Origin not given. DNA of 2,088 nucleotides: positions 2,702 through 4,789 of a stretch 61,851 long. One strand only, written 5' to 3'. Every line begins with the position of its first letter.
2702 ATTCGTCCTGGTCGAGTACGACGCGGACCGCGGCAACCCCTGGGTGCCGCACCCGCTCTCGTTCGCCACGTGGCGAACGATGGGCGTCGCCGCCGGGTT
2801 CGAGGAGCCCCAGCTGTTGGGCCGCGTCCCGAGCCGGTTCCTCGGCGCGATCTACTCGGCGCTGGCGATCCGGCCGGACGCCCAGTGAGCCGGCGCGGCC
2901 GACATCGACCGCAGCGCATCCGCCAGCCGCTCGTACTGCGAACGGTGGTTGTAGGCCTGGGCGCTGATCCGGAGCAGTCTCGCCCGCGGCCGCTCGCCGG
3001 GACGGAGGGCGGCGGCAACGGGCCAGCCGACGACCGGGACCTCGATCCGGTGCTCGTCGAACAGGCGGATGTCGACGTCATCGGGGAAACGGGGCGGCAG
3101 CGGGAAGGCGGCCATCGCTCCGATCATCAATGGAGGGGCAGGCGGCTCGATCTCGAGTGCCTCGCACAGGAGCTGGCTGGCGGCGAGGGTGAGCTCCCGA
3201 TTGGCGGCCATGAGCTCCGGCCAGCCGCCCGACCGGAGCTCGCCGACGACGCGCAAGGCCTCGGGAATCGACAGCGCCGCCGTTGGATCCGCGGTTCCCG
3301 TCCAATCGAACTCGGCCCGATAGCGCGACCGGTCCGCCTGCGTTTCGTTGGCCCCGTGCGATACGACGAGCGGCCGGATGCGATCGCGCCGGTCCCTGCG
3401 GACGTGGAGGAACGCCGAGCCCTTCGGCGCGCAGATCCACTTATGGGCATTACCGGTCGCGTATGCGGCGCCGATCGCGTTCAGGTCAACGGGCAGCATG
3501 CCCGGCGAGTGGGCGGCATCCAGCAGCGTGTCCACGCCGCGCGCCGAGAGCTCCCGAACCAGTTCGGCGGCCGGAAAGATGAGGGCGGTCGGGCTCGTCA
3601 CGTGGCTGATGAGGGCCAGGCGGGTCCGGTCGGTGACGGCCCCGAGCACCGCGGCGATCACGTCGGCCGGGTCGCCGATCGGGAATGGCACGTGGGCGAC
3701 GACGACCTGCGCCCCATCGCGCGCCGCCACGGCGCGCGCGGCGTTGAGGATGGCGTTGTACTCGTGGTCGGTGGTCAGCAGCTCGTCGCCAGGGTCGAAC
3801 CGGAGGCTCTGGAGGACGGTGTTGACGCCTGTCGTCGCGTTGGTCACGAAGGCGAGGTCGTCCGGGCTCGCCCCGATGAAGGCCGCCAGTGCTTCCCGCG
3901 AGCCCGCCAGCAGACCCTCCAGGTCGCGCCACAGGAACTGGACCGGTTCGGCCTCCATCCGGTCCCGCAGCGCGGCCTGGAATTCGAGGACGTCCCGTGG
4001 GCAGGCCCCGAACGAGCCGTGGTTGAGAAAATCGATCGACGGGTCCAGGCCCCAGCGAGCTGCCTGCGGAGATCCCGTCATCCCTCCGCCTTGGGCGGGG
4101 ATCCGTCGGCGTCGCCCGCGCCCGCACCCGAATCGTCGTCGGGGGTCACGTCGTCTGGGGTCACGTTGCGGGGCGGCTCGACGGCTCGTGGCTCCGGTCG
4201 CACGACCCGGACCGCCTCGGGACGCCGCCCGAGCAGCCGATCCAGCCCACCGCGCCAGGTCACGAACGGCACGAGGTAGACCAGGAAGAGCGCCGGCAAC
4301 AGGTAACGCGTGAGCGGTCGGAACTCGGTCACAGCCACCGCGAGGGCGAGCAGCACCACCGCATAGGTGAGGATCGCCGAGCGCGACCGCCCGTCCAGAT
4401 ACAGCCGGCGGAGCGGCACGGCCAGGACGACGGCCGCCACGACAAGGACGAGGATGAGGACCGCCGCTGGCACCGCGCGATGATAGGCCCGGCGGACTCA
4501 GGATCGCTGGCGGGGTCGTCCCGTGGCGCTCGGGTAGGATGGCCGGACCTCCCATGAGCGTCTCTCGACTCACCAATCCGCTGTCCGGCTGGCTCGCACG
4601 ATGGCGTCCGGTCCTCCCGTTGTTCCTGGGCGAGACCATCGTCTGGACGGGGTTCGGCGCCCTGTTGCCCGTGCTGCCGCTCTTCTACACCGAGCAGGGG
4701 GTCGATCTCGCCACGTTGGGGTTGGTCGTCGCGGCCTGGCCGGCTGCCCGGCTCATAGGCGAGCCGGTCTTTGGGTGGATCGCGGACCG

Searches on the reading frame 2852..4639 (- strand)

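Call 46: search_protein_families(library=pfam, proteins=[window:2852-4639:-], max_evalue=0.00001)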
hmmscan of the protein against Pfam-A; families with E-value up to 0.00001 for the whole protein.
window:2852-4639:- (595 aa): 1 family
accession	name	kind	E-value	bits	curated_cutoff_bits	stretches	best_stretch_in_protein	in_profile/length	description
PF00266.25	Aminotran_5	-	3e-26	92.7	21.5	1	245-571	46-370/371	Aminotransferase class-V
